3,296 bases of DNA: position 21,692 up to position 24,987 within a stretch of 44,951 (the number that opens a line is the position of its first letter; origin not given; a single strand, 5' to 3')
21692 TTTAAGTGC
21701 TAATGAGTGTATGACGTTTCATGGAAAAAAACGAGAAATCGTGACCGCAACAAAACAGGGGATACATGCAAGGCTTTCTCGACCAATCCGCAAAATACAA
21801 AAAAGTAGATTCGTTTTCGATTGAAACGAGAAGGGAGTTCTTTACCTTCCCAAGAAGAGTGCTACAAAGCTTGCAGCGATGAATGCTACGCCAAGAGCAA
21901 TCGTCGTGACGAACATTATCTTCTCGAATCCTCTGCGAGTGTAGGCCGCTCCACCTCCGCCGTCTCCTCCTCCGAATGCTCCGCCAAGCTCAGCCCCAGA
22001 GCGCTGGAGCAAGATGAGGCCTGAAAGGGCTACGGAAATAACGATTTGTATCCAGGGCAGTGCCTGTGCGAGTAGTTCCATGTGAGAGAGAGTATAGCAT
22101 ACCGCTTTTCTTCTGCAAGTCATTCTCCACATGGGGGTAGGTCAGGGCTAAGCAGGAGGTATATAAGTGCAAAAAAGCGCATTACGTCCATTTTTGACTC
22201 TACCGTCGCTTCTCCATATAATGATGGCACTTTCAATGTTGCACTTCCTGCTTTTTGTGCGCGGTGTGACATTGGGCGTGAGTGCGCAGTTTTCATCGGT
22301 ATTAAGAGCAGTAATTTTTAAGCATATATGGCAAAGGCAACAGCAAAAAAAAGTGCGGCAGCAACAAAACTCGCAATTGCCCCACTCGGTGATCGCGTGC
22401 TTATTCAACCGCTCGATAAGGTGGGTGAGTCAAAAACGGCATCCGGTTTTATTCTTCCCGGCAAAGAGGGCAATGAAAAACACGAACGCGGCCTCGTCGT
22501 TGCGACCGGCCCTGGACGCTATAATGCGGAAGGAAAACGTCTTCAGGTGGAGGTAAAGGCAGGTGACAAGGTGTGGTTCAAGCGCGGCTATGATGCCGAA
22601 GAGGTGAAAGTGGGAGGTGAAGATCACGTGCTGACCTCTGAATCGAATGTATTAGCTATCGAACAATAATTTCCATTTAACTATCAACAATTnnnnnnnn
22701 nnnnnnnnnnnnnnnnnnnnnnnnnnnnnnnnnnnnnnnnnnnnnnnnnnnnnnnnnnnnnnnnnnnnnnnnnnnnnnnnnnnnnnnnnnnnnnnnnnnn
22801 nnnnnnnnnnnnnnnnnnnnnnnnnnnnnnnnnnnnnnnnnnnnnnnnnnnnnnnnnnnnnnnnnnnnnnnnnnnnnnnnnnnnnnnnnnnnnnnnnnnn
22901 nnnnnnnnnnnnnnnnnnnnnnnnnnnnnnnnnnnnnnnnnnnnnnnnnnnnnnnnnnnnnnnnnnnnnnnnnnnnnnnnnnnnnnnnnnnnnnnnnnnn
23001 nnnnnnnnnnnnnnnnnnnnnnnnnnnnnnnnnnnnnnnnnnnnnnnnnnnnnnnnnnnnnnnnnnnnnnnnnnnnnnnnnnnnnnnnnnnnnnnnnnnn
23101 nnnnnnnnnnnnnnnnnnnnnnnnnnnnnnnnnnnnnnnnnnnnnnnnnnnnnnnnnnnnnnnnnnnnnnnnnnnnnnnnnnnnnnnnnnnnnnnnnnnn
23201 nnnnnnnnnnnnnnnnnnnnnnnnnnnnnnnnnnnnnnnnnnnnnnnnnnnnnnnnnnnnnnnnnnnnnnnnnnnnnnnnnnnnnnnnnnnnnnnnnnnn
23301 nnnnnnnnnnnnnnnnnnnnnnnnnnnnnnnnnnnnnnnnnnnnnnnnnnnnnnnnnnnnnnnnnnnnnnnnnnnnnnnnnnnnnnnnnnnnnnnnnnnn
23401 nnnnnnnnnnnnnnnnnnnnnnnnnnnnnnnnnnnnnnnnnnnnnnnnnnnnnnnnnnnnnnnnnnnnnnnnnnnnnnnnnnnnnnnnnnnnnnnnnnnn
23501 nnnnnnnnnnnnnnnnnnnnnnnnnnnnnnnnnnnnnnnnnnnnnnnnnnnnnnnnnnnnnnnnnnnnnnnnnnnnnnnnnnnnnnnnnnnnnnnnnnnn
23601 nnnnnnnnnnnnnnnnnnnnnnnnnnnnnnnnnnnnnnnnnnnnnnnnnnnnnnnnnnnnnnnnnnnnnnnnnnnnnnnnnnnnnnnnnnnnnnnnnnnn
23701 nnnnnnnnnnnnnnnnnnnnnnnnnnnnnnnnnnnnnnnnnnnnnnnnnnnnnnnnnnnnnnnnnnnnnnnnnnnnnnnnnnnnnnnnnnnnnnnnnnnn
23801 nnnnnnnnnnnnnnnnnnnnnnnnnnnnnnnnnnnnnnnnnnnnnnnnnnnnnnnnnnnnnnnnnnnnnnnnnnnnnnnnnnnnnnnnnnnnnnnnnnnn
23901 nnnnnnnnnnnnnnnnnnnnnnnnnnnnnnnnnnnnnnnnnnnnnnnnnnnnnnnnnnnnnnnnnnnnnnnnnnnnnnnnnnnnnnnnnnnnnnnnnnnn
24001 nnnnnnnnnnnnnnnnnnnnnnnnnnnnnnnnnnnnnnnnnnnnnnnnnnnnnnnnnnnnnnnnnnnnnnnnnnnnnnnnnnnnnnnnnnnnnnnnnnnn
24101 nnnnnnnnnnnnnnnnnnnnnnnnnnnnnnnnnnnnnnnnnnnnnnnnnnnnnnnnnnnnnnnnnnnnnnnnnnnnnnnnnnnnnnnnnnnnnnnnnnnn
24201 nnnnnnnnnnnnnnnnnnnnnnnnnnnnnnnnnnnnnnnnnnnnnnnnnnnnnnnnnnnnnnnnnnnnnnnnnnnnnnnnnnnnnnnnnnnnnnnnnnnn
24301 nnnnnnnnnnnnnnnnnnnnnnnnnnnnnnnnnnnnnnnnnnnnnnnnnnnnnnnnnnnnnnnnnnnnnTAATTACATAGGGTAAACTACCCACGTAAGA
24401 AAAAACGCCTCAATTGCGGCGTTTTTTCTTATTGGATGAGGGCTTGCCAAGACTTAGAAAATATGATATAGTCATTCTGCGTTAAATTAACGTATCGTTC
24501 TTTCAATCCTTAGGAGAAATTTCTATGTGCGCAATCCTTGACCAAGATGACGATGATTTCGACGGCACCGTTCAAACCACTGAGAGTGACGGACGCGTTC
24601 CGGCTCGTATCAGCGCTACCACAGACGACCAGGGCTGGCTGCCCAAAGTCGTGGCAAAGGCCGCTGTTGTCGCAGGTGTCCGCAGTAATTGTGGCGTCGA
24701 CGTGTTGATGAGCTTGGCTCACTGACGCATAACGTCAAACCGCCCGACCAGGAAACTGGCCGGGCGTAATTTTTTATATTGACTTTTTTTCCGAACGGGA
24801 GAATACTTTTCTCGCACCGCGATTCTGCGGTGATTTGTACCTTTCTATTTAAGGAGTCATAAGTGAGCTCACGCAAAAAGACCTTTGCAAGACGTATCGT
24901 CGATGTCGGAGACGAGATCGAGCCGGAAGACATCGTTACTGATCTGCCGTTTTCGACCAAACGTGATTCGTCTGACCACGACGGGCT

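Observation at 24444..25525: Three consecutive monocistronic small-protein genes (66, 74, 95 aa) immediately downstream of groEL, each with its own -35 box, strong SD and strong terminator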

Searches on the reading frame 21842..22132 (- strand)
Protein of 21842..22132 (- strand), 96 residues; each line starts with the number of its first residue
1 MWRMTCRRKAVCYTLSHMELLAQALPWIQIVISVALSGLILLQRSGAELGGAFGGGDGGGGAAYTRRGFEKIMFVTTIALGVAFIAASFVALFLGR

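Call 6: search_protein_families(library=pfam, proteins=[window:21842-22132:-], max_evalue=1)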
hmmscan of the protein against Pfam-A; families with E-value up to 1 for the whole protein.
window:21842-22132:- (96 aa): 2 families
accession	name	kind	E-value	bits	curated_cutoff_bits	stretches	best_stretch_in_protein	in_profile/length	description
PF03840.19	SecG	-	1.1e-11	45.1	29.2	1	27-91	4-67/70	Preprotein translocase SecG subunit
PF13687.11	DUF4153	-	0.011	15.4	27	1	60-90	212-242/373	Domain of unknown function (DUF4153)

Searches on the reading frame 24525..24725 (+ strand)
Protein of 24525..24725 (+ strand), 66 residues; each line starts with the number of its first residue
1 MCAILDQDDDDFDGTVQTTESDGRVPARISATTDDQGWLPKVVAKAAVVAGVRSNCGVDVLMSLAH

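Call 6: search_protein_families(library=pfam, proteins=[window:24525-24725:+], max_evalue=1)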
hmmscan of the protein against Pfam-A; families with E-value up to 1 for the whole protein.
window:24525-24725:+ (66 aa): 0 families

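Call 7: search_protein_families(library=ncbifam, proteins=[window:24525-24725:+], max_evalue=10)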
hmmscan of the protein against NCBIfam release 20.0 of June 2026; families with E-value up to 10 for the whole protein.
window:24525-24725:+ (66 aa): 0 families

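Call 9: list_cluster_members(proteins=[window:24525-24725:+, window:24863-25087:+, window:25199-25486:+, window:22693-24372:+])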
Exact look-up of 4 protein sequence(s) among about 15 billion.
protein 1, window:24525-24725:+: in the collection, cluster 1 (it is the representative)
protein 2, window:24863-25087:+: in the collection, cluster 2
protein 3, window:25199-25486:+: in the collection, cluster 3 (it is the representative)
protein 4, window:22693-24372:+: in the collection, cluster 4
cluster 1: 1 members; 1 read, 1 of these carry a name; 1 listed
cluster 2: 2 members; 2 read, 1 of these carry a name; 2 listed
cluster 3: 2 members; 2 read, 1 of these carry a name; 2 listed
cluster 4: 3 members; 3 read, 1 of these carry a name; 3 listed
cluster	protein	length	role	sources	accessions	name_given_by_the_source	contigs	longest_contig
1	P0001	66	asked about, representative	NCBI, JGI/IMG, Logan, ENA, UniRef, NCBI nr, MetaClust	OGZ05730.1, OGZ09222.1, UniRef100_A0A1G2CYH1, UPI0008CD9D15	MAG: hypothetical protein A2845_01105 [Candidatus Lloydbacteria bacterium ... | Uncharacterized protein n=1 Tax=Candidatus Lloydbacteria bacterium ... | status=active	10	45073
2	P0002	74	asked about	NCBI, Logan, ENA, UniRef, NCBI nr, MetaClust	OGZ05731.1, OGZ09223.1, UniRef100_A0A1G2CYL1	MAG: hypothetical protein A2845_01110 [Candidatus Lloydbacteria bacterium ... | Uncharacterized protein n=1 Tax=Candidatus Lloydbacteria bacterium ... | \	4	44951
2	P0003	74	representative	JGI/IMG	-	-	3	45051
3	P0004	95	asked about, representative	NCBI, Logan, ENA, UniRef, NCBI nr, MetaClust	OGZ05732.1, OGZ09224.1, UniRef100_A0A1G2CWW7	MAG: hypothetical protein A2845_01115 [Candidatus Lloydbacteria bacterium ... | WG repeat-containing protein n=1 Tax=Candidatus Lloydbacteria bacterium ... | \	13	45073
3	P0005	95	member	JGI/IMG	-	-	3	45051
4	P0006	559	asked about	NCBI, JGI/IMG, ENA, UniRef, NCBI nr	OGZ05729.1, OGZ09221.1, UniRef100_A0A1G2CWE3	MAG: chaperonin GroL [Candidatus Lloydbacteria bacterium RIFCSPHIGHO2_01_FULL_49_22] | Chaperonin GroEL n=1 Tax=Candidatus Lloydbacteria bacterium RIFCSPHIGHO2_01_FULL_49_22 ...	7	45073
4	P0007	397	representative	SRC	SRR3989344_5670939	-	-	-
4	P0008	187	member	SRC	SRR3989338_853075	-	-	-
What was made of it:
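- Closest known: WW domain / WG-type beta-hairpin repeats. Same: UniRef labels ORF3 'WG repeat-containing' (call 9).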

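Call 13: find_homologous_proteins(query=window:24525-24725:+, max_evalue=0.01)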
Query window:24525-24725:+ (66 aa): 2 proteins with E <= 0.01 among 2 candidates.
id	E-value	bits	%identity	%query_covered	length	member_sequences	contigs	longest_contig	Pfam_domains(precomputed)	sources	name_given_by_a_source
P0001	5.2e-36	138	100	100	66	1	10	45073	-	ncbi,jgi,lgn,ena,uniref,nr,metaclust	ncbi:MAG: hypothetical protein A2845_01105 [Candidatus Lloydbacteria bacterium RIFCSPHIGHO2_01_FULL_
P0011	2.8e-22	95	74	100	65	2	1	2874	-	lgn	-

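Call 16: find_encoding_contigs(protein=P0011, flank=10000)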
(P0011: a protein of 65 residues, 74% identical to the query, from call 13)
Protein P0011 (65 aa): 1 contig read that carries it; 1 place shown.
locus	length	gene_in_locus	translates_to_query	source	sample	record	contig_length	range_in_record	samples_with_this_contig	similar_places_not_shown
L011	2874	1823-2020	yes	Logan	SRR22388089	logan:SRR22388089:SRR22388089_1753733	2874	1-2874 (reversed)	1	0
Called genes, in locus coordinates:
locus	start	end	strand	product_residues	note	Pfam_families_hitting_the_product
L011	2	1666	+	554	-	?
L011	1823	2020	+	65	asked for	-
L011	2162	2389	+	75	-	-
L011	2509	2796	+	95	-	-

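Call 50: search_protein_families(library=phrogs, proteins=[window:24525-24725:+], max_evalue=1)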
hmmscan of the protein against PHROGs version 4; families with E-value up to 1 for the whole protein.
window:24525-24725:+ (66 aa): 0 families

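Call 51: search_protein_families(library=padloc, proteins=[window:24525-24725:+], max_evalue=1)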
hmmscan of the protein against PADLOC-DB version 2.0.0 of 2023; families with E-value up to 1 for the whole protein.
window:24525-24725:+ (66 aa): 0 families
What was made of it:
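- On Type II toxin-antitoxin module: No family match was found (calls 6, 7, 51).
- No match in Pfam, NCBIfam, PADLOC or PHROGs (calls 6, 7, 50, 51).
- Tried and rejected: Family scans (Pfam, NCBIfam, PHROGs, PADLOC) gave nothing for any ORF (calls 6, 7, 50, 51).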

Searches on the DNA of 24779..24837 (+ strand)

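Call 92: build_rna_model(alignment_id=A13, structure=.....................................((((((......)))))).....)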
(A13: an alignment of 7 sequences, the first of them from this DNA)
Model R1 built from alignment A13 (7 sequences, 60 columns); structure: as given.
model positions 57; base pairs 6; branch points 0; effective number of sequences 7; information 0.76 bits per position. Calibrated on 0.2 Mb of random sequence (short: E-values are rough).
structure used (alignment columns):
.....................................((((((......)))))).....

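Call 93: search_with_rna_model(model_id=R1, sources=[window, L011, L012, L014, L015, L016, L017, L018, L019, L020, L021, L022, L023, L024, L025, L026, L027, L028, L029, L030, L031, L032, L033, L034, L035, L036, L037, L038, L039, L040, L041, L042, L043, L044, L045, L046, L047, L048, L049, L050, L051, L052, L053, L054, L055, L056, L057, L058, L059, L060, L061, L062, L063, L064, L065, L066, L067, L068, L069, L070, L071, L072, L073, L074, L075, L076, L077, L078, L079, L080, L081, L082, L083, L084, L085, L086, L087, L088, L089, L090, L091, L092, L093, L094, L095, L097, L098], max_evalue=1)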
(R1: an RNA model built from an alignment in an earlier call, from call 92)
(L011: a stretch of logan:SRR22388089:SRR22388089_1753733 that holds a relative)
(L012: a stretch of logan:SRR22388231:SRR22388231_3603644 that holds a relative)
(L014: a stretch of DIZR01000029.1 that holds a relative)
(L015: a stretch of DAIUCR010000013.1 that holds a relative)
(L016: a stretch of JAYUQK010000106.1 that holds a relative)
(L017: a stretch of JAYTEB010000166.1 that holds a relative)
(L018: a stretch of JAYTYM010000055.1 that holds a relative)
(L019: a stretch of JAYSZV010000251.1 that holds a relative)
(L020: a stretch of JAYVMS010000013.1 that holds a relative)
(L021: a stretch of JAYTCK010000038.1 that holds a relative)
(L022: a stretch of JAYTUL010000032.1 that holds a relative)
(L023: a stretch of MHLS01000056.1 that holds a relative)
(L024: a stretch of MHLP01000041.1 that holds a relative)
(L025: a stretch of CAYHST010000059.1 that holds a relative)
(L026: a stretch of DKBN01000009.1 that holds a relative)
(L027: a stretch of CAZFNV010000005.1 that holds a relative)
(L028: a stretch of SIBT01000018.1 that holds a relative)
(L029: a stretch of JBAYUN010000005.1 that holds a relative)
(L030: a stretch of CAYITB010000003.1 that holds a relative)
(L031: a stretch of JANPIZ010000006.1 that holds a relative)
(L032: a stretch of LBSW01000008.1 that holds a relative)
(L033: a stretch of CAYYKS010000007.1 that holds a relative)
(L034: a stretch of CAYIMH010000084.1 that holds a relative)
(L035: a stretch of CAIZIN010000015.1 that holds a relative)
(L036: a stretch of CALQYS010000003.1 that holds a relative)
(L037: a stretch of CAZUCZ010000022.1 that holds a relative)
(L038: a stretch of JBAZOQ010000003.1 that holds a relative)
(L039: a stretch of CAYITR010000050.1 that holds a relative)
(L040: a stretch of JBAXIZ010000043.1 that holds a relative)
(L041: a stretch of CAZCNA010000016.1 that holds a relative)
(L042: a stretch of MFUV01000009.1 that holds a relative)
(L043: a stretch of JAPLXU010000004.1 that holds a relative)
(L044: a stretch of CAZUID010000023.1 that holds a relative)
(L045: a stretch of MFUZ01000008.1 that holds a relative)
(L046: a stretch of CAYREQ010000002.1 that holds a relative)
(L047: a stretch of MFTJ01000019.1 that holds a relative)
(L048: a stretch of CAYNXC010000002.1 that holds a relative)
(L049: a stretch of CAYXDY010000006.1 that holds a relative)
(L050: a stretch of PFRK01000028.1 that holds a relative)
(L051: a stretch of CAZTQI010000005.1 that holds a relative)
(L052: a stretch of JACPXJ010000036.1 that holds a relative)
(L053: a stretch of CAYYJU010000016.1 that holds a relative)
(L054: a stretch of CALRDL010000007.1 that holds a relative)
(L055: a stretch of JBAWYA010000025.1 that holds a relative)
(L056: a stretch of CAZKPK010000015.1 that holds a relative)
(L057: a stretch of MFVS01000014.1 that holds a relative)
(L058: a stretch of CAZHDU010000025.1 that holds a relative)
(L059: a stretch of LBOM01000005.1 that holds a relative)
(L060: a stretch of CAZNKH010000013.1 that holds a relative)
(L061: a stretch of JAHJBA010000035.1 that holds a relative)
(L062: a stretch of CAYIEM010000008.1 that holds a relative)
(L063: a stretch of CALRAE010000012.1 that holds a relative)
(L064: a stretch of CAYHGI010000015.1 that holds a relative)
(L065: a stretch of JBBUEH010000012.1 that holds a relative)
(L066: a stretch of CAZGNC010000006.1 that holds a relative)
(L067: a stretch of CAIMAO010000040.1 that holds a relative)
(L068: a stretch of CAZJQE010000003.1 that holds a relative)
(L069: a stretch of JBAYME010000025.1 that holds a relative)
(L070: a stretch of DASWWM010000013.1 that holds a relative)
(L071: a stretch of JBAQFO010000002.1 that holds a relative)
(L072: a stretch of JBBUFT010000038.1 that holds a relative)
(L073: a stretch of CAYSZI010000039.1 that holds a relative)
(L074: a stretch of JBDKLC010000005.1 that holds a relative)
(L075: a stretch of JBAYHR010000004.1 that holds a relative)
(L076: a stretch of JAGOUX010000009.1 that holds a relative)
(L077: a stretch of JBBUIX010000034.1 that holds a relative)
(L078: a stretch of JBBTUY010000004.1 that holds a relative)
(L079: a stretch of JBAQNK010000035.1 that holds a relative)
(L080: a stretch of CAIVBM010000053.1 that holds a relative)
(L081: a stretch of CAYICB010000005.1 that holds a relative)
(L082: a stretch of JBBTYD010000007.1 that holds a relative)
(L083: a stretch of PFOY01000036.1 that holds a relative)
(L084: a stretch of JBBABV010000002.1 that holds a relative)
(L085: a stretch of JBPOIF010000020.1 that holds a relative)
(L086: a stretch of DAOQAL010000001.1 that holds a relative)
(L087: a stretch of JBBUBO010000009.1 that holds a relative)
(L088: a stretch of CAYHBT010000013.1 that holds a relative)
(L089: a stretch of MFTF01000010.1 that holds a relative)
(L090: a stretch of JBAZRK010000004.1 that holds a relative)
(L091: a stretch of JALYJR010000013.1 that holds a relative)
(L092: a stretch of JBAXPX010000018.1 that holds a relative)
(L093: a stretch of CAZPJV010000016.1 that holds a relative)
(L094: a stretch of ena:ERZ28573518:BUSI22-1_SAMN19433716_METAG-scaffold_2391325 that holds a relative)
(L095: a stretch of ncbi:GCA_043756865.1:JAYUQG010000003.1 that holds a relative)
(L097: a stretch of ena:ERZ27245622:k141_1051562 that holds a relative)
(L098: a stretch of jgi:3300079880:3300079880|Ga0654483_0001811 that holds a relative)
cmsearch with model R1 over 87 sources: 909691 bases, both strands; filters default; matches with E-value up to 1: 15.
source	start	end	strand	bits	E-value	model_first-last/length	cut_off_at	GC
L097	5662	5716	+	57.7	1.7e-10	1-57/57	no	0.29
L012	129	187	+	52.8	2.6e-09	1-57/57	no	0.37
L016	5071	5126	+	50.9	7.2e-09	1-57/57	no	0.3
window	24779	24837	+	50.8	7.4e-09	1-57/57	no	0.46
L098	3250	3306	+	50.4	9.4e-09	1-57/57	no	0.49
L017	5070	5125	+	49.6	1.4e-08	1-57/57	no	0.32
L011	2074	2132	+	48.9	2.1e-08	1-57/57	no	0.49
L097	5324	5380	+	46.5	7.8e-08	1-57/57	no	0.28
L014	4071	4125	+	32.1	0.00019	1-57/57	no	0.33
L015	3620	3674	+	29.1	0.001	1-57/57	no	0.4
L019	4415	4471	+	27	0.0031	1-57/57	no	0.46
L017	686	734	-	19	0.24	1-57/57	no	0.41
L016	568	640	-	18.5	0.33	1-57/57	no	0.36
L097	5692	5725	-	18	0.41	24-57/57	no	0.41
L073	1983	2035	+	16.8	0.83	1-57/57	no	0.23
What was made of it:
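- The unit-2 palindrome was not found upstream of groES, LemA or HtpX in 910 kb (call 93).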
